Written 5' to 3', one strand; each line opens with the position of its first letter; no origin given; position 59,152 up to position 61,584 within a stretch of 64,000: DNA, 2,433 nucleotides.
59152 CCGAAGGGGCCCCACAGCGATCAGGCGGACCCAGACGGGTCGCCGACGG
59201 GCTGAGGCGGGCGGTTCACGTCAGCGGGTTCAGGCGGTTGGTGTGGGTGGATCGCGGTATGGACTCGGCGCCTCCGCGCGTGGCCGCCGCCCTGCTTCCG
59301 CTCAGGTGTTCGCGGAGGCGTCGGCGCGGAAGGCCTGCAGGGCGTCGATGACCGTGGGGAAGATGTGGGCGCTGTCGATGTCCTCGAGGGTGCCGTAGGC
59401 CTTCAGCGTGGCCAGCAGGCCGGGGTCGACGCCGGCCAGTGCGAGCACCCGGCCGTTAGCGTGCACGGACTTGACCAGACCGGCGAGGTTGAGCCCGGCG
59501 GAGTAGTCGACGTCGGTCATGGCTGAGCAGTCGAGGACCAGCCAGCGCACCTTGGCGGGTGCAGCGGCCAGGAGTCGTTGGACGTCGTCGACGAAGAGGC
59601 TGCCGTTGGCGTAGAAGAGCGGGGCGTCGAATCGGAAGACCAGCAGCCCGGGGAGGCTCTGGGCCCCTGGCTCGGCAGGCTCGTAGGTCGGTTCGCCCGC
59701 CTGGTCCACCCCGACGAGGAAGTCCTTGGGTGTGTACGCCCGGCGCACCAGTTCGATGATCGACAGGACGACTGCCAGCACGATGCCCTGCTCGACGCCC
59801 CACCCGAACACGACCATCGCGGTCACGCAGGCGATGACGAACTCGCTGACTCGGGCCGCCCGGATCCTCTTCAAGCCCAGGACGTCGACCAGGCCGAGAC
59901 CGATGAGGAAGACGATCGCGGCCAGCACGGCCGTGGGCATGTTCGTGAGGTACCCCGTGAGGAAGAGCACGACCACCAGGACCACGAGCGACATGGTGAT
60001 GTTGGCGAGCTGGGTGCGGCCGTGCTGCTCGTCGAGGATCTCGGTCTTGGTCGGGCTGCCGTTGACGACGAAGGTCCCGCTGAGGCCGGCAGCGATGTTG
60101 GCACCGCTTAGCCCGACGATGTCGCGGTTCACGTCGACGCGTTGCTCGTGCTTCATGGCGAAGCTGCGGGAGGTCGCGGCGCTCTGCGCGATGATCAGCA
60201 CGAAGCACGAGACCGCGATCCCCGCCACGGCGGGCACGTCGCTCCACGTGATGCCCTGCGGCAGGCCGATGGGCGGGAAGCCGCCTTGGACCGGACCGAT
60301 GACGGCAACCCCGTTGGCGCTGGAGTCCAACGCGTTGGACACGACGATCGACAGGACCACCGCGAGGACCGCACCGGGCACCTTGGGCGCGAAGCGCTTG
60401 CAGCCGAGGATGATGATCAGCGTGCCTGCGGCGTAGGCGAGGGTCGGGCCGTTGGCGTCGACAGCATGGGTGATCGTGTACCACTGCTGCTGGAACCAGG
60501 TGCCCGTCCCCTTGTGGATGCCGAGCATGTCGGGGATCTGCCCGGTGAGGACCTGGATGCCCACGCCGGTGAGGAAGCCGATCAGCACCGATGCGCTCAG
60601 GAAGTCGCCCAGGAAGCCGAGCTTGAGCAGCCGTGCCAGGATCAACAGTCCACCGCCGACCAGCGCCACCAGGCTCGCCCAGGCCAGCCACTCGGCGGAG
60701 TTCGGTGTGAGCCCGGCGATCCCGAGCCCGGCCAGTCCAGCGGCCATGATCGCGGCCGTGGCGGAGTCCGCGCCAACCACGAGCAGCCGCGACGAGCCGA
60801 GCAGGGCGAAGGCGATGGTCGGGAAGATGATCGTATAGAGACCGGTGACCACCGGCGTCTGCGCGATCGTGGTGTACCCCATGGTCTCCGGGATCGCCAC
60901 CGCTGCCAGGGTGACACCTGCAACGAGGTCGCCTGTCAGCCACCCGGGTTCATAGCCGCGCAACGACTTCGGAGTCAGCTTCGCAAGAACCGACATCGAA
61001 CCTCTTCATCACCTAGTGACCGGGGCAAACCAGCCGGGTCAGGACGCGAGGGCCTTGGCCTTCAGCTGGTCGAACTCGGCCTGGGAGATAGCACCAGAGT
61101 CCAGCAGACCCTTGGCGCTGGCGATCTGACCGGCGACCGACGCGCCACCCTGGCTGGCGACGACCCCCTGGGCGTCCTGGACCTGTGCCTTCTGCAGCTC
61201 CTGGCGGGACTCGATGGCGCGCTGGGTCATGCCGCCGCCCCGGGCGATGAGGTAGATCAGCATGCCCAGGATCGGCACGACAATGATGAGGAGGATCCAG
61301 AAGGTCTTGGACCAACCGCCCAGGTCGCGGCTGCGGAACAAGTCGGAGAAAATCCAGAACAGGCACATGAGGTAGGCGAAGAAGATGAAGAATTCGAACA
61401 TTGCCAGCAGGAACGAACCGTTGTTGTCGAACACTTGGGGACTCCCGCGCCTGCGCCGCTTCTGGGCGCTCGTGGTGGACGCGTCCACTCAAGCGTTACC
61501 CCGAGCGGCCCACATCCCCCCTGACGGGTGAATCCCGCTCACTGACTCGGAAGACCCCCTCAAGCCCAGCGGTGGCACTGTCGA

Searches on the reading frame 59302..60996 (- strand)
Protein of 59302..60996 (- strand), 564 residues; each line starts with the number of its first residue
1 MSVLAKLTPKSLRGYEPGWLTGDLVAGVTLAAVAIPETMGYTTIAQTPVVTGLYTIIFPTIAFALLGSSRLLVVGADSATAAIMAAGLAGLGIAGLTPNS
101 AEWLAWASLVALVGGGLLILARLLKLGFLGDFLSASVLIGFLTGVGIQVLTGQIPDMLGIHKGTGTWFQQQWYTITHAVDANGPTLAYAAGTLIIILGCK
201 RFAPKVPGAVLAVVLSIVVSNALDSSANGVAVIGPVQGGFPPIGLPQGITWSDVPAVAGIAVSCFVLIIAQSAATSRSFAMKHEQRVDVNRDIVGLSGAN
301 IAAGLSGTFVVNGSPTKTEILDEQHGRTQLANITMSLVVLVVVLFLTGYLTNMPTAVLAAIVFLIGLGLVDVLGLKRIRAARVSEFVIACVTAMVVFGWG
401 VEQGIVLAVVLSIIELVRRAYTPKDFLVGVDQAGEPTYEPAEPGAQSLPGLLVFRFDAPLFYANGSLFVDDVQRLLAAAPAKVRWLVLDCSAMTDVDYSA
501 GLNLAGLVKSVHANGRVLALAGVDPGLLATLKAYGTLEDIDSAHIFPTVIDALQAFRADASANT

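Call 18: search_protein_families(library=pfam, proteins=[window:59302-60996:-], max_evalue=0.001)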
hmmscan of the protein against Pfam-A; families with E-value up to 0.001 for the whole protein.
window:59302-60996:- (564 aa): 3 families
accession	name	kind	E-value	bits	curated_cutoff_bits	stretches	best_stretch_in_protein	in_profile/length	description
PF00916.26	Sulfate_transp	-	1.1e-75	255.3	23.2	1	20-392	1-380/380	Sulfate permease family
PF01740.26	STAS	-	5.2e-14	52.3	22.6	1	445-552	4-106/106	STAS domain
PF13466.11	STAS_2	-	6.2e-05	23.5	29.2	1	473-535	16-78/80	STAS domain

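Call 44: find_encoding_contigs(protein=window:59302-60996:-, flank=10000, max_places=8)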
Protein window:59302-60996:- (564 aa): no gene with exactly this product is on record in the collection.

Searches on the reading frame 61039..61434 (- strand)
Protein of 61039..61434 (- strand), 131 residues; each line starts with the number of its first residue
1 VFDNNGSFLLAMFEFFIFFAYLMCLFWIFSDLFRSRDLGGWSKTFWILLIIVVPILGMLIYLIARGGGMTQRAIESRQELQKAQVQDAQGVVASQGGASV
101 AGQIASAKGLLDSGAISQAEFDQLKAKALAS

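Call 18: search_protein_families(library=pfam, proteins=[window:61039-61434:-], max_evalue=0.001)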
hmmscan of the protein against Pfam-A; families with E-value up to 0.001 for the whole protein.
window:61039-61434:- (131 aa): 2 families
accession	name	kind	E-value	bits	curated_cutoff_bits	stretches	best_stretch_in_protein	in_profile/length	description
PF13396.11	PLDc_N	-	1.8e-07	31.5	23.3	1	21-65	3-41/42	Phospholipase_D-nuclease N-terminal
PF09851.14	SHOCT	-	1.6e-06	28.1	27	1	103-129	2-28/28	Short C-terminal domain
